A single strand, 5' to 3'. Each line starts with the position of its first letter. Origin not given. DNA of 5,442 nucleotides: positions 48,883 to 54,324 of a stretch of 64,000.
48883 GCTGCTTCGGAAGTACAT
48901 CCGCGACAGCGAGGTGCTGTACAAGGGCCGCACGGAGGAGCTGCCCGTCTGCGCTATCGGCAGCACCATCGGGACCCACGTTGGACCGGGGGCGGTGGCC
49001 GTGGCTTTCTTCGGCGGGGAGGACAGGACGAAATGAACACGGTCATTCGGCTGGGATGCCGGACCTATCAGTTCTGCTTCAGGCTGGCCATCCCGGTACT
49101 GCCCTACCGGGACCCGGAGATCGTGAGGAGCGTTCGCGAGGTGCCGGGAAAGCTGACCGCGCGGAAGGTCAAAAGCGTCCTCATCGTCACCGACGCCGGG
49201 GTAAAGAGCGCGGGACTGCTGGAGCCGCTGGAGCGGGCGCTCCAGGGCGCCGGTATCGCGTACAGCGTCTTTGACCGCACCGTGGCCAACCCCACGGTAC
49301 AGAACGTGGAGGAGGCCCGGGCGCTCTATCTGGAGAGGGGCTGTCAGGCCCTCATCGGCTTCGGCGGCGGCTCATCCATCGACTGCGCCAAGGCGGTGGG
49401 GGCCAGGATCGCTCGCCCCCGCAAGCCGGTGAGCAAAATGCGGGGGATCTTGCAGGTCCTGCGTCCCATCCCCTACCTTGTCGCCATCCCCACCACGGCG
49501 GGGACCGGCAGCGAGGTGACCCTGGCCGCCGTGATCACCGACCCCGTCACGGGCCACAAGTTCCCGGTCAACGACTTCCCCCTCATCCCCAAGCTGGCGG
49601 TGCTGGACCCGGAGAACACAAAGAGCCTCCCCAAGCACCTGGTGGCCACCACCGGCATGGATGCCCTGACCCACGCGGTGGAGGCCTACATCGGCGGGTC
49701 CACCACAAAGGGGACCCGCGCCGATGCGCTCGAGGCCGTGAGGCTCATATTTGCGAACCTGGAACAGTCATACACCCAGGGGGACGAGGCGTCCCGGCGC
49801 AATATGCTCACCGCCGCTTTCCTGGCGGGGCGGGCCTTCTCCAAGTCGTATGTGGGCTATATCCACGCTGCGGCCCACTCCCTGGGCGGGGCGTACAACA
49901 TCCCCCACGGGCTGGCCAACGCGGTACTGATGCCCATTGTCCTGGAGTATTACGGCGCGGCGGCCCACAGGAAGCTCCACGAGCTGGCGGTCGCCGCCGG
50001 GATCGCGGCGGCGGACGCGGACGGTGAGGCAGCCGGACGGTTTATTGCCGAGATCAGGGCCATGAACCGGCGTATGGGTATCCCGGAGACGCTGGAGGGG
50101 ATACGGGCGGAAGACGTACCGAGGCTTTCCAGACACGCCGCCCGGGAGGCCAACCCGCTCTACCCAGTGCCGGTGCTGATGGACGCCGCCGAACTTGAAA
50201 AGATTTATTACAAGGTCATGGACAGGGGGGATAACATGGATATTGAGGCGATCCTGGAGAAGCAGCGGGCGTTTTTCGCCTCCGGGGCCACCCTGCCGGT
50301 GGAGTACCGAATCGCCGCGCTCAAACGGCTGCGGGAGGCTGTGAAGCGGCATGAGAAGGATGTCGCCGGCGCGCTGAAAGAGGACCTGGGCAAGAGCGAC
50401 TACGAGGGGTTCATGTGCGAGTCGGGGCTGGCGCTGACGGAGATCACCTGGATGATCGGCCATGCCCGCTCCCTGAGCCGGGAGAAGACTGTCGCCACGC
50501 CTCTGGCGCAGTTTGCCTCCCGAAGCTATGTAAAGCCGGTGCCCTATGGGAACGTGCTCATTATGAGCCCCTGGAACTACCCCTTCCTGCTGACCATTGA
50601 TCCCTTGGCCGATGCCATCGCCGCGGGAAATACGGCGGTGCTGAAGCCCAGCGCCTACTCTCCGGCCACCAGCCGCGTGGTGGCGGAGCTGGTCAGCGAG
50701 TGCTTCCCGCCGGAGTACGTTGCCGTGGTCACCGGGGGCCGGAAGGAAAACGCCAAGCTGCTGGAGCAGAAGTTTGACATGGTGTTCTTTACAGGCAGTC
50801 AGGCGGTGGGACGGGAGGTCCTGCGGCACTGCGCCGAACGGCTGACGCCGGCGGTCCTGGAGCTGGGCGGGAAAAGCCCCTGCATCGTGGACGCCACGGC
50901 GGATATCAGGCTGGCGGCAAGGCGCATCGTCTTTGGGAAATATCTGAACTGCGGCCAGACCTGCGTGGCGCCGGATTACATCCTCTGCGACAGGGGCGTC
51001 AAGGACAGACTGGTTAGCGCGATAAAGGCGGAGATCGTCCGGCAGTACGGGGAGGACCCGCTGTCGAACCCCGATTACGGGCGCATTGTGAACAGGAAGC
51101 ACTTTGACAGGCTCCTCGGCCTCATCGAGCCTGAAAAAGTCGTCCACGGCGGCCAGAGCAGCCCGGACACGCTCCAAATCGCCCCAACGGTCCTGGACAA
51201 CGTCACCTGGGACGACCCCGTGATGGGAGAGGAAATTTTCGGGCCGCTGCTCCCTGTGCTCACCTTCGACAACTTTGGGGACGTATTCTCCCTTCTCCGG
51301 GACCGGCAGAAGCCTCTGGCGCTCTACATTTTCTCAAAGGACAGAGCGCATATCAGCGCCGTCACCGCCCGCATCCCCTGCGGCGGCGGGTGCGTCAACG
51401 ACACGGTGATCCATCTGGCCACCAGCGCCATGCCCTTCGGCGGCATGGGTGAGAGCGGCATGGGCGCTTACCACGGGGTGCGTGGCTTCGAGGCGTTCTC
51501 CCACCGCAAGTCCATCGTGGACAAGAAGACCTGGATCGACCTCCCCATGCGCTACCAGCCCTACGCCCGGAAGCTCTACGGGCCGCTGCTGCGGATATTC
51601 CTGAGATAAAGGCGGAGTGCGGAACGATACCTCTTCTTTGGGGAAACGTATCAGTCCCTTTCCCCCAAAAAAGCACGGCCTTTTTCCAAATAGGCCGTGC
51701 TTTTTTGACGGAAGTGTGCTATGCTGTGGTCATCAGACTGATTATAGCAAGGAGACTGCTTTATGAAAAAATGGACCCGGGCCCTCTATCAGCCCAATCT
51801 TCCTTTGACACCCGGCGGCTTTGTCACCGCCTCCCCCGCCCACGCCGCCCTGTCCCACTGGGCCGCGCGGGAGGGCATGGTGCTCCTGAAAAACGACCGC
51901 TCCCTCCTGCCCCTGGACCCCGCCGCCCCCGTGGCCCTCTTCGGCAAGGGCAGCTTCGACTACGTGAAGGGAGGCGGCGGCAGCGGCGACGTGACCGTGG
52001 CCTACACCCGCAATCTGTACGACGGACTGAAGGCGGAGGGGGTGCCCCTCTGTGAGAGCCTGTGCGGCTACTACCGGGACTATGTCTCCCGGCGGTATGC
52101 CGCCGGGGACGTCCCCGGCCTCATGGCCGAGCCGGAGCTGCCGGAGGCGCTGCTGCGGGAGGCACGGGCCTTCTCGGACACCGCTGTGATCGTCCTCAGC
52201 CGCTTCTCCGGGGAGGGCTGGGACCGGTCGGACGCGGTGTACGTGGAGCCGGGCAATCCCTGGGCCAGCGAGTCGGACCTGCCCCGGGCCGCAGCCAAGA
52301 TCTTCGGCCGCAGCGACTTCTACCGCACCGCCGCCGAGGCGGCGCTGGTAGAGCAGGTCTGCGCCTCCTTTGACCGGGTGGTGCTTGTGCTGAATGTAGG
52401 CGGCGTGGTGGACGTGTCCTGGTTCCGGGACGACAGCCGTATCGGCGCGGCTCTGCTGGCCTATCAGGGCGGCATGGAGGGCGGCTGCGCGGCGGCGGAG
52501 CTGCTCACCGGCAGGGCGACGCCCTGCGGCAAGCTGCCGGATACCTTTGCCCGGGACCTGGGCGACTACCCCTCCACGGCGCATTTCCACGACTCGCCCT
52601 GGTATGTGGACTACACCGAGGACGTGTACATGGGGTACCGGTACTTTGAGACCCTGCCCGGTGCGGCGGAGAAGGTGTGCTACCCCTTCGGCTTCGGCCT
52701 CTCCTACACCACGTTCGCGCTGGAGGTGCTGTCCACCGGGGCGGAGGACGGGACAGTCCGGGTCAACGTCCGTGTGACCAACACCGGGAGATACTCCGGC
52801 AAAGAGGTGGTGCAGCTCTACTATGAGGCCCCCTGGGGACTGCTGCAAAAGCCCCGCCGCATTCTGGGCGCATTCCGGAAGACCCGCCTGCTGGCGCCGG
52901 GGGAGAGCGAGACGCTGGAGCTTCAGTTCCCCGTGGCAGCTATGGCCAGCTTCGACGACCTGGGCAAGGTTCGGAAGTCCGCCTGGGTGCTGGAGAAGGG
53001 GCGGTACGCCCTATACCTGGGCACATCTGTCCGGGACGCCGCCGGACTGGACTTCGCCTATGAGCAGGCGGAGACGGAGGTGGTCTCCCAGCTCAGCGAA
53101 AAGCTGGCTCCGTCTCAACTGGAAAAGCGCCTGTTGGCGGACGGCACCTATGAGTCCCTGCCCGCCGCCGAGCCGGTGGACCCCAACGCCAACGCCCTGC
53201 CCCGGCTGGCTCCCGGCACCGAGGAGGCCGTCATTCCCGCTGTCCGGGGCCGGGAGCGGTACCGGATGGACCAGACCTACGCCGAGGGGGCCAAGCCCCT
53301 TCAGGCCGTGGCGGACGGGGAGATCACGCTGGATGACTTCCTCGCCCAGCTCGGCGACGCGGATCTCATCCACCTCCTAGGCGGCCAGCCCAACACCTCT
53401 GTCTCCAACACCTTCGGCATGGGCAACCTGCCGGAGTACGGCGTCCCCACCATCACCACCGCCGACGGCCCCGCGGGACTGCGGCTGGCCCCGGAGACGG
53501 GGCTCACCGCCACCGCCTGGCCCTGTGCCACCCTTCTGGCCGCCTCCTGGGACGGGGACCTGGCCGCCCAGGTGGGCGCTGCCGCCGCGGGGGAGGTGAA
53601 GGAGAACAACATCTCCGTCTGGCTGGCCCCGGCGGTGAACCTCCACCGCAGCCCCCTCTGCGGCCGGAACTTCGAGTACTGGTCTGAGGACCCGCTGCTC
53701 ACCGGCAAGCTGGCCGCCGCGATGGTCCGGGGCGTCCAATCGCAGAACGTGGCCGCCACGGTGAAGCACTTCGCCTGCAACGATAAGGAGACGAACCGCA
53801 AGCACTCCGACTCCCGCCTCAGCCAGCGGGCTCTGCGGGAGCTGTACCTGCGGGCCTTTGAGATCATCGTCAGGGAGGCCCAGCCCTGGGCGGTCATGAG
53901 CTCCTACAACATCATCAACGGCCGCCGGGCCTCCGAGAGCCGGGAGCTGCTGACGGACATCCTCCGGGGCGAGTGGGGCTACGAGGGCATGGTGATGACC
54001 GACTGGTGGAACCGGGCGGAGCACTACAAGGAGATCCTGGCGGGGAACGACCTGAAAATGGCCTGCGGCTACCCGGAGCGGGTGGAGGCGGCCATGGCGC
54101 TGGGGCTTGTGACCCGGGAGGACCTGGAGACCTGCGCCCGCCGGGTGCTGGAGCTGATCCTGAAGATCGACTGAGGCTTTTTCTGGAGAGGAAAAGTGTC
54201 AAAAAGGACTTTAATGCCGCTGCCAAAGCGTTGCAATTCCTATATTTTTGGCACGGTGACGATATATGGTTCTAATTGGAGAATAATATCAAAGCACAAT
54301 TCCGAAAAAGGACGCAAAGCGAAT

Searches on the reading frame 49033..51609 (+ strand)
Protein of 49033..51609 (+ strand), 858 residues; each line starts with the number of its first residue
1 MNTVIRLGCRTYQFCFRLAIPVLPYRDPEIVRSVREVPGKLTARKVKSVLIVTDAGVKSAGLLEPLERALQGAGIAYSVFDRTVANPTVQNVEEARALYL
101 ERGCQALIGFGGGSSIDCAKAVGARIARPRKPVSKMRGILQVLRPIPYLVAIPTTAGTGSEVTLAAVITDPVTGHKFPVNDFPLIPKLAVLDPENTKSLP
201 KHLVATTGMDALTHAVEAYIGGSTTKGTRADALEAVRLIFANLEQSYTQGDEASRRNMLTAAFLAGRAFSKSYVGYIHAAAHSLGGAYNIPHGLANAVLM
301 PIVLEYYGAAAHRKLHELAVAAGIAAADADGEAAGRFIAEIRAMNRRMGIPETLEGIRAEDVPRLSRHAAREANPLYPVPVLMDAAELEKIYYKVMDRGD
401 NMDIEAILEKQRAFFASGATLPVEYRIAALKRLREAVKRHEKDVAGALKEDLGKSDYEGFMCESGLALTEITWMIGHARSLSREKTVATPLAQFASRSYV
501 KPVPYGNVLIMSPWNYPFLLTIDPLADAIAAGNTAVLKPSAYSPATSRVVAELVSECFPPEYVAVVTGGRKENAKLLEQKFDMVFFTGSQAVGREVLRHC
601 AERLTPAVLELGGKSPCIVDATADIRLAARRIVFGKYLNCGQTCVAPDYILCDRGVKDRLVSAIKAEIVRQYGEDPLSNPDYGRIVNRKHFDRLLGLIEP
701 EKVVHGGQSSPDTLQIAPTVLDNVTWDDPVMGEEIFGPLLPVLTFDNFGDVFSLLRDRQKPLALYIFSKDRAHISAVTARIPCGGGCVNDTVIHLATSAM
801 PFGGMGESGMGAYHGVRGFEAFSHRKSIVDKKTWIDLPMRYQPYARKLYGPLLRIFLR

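Call 79: search_protein_families(library=pfam, proteins=[window:49033-51609:+], max_evalue=0.000001)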
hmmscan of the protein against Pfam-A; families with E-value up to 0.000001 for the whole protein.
window:49033-51609:+ (858 aa): 4 families
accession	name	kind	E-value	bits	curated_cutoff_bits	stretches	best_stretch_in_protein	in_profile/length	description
PF00171.27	Aldedh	-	8.1e-90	302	23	1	396-828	23-461/461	Aldehyde dehydrogenase family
PF00465.25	Fe-ADH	-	2.3e-42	144.9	31.3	1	34-193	11-168/168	Iron-containing alcohol dehydrogenase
PF25137.1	ADH_Fe_C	-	5.7e-42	144.1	27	1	205-394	2-192/194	Fe-containing alcohol dehydrogenase family, C-terminal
PF13685.12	Fe-ADH_2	-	3.1e-11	43.9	28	1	34-128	7-99/149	Iron-containing alcohol dehydrogenase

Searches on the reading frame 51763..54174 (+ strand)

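Call 79: search_protein_families(library=pfam, proteins=[window:51763-54174:+], max_evalue=0.000001)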
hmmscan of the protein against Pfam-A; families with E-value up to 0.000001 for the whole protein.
window:51763-54174:+ (803 aa): 3 families
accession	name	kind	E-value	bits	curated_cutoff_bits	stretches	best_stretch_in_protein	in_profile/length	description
PF00933.27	Glyco_hydro_3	-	4.4e-37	128.6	27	1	561-797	63-315/316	Glycosyl hydrolase family 3 N terminal domain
PF01915.27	Glyco_hydro_3_C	-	4.4e-36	125.2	31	1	39-315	1-200/200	Glycosyl hydrolase family 3 C-terminal domain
PF14310.12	Fn3-like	-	6e-15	55.6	25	1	348-422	1-70/71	Fibronectin type III-like domain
